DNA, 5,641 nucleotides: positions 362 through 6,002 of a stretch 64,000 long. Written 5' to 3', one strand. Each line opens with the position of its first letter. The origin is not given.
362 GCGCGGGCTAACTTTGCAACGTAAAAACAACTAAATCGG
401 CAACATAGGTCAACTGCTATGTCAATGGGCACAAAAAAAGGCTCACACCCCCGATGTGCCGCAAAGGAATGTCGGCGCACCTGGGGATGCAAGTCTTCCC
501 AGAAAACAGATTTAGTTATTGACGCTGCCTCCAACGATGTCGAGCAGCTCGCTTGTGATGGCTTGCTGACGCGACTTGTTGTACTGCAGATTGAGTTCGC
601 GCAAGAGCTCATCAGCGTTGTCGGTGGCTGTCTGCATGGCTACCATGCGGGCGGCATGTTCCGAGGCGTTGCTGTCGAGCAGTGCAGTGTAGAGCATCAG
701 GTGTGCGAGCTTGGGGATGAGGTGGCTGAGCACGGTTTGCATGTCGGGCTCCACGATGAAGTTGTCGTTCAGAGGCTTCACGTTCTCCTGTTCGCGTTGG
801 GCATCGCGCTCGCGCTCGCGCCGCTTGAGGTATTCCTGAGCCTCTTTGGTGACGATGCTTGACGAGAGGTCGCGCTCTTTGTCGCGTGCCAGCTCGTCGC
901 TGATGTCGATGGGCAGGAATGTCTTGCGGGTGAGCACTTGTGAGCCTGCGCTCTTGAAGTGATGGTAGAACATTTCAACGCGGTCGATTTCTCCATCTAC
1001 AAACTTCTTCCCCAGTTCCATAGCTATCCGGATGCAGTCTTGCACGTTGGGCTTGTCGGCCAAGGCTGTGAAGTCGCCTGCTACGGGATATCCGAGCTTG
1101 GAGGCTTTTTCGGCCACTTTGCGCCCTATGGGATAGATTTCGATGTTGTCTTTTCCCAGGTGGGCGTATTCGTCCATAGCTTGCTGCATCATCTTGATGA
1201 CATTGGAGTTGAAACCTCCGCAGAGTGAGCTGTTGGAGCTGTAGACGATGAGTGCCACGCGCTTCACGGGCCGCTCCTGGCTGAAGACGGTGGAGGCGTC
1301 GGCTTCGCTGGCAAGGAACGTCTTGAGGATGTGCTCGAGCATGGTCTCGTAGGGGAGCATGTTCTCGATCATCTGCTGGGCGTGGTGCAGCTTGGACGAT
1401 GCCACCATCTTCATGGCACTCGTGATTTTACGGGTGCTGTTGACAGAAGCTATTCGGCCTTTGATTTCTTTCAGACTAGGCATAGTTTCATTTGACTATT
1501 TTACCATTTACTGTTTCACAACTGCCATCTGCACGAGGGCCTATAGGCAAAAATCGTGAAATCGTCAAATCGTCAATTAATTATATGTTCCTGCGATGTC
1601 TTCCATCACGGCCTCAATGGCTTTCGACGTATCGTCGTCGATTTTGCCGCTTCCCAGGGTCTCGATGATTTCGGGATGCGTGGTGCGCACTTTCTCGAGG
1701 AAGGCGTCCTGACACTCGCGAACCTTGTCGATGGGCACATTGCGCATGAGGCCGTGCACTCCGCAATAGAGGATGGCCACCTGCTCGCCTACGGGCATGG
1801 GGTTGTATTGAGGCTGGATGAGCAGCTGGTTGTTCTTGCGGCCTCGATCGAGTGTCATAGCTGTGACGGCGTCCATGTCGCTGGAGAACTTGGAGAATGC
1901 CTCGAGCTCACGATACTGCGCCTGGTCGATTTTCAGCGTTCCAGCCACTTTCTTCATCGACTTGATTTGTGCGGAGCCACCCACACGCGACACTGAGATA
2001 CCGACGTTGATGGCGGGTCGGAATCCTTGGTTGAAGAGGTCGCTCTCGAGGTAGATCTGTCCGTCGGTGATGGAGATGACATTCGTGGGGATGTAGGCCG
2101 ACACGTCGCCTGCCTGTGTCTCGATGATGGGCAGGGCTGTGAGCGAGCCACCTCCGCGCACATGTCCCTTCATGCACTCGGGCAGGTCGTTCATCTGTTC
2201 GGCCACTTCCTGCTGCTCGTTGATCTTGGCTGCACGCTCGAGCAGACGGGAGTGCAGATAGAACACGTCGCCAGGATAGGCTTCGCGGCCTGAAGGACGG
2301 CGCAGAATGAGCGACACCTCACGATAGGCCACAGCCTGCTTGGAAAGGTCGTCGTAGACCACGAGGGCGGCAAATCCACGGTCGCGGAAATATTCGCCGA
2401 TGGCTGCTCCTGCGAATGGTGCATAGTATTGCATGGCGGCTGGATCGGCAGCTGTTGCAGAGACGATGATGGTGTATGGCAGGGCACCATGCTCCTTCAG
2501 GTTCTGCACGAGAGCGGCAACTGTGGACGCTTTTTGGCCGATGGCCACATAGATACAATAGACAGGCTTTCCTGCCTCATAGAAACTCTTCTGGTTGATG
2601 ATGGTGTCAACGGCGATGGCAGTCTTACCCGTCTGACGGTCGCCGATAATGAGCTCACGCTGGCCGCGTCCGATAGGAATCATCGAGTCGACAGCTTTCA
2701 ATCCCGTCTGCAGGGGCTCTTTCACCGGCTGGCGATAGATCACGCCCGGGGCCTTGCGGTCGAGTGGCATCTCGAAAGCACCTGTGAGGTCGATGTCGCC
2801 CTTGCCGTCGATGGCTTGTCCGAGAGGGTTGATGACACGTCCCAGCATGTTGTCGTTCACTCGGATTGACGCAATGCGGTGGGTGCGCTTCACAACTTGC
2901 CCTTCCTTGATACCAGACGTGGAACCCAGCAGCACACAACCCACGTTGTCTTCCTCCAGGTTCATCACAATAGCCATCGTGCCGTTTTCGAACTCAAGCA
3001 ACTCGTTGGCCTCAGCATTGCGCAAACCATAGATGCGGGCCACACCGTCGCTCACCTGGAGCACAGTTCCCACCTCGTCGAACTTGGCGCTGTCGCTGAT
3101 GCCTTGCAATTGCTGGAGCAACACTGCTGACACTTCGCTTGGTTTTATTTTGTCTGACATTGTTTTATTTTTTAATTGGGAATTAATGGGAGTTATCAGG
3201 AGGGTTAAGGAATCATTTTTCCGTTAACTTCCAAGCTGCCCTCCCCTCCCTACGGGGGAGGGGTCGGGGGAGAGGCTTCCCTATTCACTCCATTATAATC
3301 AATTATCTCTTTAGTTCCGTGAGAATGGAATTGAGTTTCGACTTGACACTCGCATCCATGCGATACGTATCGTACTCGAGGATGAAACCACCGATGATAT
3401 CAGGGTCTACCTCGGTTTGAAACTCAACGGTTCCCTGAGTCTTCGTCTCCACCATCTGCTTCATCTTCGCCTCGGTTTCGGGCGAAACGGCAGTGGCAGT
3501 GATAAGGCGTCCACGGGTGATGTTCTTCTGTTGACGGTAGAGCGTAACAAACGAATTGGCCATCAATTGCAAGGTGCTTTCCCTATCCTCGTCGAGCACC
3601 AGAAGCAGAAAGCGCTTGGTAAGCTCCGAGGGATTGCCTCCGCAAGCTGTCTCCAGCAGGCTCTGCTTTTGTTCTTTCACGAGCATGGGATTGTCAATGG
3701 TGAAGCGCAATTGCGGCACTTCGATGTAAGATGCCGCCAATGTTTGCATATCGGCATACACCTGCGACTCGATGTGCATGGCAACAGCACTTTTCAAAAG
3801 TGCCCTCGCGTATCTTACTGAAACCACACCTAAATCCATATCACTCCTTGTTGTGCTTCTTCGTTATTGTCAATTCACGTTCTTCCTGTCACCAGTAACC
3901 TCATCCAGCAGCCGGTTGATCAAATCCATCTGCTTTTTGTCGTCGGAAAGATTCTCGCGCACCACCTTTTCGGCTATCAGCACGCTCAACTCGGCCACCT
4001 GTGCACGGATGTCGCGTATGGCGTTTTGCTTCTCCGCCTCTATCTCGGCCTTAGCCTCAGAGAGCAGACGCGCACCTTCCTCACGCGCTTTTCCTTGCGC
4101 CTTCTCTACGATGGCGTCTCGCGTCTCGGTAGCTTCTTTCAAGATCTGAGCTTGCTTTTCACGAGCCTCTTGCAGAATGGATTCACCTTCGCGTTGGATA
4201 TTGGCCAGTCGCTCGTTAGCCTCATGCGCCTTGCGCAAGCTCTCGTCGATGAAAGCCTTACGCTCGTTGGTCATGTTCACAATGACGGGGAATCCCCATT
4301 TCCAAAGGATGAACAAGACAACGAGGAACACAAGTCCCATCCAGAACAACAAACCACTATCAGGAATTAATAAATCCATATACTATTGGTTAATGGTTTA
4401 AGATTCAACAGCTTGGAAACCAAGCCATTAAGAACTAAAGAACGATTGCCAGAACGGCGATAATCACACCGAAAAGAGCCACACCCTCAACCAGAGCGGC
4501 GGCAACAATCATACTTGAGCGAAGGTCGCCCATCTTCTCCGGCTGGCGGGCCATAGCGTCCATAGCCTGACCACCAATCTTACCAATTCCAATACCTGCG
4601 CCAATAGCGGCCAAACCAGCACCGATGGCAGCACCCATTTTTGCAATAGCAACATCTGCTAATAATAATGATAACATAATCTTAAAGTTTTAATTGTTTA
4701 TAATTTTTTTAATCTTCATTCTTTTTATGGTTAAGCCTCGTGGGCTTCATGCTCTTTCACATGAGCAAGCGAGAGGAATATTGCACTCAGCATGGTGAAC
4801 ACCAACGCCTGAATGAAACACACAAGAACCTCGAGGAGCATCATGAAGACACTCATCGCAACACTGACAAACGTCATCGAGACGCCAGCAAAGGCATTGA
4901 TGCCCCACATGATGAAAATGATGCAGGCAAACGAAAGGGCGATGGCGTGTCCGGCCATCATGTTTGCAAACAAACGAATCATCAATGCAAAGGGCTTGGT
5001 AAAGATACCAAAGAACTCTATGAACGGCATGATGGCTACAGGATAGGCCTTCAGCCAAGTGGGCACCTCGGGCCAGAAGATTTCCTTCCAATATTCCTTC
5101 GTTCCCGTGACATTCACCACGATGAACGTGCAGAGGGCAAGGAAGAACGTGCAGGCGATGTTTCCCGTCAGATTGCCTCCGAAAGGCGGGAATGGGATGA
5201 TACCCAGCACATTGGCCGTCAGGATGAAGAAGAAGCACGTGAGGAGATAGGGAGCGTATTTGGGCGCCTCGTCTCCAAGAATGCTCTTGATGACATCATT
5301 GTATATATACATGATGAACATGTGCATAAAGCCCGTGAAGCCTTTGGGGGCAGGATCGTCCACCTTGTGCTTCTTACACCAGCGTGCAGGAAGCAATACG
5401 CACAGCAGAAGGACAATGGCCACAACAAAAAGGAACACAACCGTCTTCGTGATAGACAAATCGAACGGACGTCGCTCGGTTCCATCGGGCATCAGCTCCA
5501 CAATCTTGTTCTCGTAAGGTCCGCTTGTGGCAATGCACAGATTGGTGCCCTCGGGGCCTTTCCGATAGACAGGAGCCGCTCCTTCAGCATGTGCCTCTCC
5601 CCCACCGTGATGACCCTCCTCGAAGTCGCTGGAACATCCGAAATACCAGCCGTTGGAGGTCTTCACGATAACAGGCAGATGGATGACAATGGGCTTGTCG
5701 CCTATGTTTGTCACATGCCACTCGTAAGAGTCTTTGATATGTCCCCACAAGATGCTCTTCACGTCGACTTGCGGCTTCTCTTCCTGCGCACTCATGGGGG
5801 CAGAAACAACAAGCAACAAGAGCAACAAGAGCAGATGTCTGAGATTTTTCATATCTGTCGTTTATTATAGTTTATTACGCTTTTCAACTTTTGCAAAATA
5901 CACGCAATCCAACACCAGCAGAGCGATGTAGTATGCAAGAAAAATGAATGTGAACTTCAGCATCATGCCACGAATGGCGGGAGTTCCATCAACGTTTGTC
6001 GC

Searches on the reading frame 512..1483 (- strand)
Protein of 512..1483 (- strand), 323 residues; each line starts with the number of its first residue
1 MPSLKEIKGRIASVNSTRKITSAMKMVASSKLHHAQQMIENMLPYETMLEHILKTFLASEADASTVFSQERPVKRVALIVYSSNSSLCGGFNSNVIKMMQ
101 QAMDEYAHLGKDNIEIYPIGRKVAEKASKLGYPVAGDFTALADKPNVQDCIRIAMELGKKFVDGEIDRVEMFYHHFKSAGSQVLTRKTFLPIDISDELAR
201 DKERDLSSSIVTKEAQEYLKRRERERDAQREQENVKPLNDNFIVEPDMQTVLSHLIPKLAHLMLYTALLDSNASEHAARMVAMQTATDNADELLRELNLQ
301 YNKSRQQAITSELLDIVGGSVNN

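Call 95: search_protein_families(library=pfam, proteins=[window:512-1483:-])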
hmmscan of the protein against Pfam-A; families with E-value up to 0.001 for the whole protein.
window:512-1483:- (323 aa): 1 family
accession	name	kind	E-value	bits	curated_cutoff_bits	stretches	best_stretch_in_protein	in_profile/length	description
PF00231.24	ATP-synt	-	3.9e-92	309.4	39.9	1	3-319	1-281/285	ATP synthase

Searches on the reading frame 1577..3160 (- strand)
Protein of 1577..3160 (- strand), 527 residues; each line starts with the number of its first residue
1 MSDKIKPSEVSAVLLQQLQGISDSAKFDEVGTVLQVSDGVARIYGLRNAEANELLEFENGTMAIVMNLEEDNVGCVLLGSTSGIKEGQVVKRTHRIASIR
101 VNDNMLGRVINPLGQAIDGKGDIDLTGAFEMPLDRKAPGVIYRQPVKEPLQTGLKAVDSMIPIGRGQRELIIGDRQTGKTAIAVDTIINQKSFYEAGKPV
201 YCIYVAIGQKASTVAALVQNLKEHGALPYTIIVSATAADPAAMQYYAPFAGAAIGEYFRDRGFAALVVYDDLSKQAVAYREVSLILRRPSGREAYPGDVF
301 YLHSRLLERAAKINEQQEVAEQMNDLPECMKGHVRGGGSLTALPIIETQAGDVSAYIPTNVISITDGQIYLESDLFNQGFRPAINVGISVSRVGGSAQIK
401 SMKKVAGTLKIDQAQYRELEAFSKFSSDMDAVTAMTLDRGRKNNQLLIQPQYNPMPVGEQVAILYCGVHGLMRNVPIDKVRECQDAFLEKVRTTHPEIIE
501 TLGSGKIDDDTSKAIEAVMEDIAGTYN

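Call 95: search_protein_families(library=pfam, proteins=[window:1577-3160:-])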
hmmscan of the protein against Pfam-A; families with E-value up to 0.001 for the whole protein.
window:1577-3160:- (527 aa): 3 families
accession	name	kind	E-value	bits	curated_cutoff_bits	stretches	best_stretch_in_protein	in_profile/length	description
PF00006.31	ATP-synt_ab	-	1.6e-76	257.1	29.5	1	153-391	1-213/213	ATP synthase alpha/beta family, nucleotide-binding domain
PF00306.32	ATP-synt_ab_C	-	4.9e-41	140.4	27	1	398-521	1-125/126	ATP synthase alpha/beta chain, C terminal domain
PF02874.29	ATP-synt_ab_N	-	7.1e-19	68.5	20.9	1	29-93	4-68/69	ATP synthase alpha/beta family, beta-barrel domain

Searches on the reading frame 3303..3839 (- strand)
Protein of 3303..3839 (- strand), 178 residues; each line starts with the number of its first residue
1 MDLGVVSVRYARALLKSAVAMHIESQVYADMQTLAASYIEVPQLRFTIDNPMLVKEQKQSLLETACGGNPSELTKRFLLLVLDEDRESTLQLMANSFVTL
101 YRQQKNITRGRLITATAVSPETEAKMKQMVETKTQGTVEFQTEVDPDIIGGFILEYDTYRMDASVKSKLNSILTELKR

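Call 95: search_protein_families(library=pfam, proteins=[window:3303-3839:-])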
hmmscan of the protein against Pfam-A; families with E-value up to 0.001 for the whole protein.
window:3303-3839:- (178 aa): 1 family
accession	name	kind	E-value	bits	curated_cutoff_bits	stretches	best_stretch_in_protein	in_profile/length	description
PF00213.23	OSCP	-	2.9e-37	128.8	22.3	1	6-174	1-170/172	ATP synthase delta (OSCP) subunit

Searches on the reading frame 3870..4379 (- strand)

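Call 95: search_protein_families(library=pfam, proteins=[window:3870-4379:-])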
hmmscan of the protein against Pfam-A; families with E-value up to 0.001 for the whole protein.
window:3870-4379:- (169 aa): 2 families
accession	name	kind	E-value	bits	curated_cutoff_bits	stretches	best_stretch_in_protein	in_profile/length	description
PF00430.23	ATP-synt_B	-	1.8e-22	80.2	28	1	11-140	2-131/132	ATP synthase B/B' CF(0)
PF19745.5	FUT8_N_cat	-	0.00012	21.5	27.6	1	18-163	11-160/499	Alpha-(1,6)-fucosyltransferase N- and catalytic domains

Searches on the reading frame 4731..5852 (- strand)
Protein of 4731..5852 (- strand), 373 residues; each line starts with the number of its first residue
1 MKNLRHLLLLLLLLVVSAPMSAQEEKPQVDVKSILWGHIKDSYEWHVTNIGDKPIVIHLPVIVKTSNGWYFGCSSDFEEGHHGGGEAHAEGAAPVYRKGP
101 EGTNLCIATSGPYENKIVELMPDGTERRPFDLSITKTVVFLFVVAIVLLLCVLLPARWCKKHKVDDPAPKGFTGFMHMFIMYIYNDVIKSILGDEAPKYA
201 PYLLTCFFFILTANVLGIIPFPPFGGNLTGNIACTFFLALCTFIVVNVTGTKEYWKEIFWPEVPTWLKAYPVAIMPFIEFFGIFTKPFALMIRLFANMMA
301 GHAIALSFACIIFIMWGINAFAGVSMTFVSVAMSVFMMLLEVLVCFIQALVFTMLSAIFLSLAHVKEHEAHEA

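Call 95: search_protein_families(library=pfam, proteins=[window:4731-5852:-])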
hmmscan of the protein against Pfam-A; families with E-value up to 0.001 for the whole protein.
window:4731-5852:- (373 aa): 1 family
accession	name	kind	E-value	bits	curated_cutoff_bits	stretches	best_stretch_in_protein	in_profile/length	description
PF00119.25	ATP-synt_A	-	5.3e-55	187.1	33.9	1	140-361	3-217/217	ATP synthase A chain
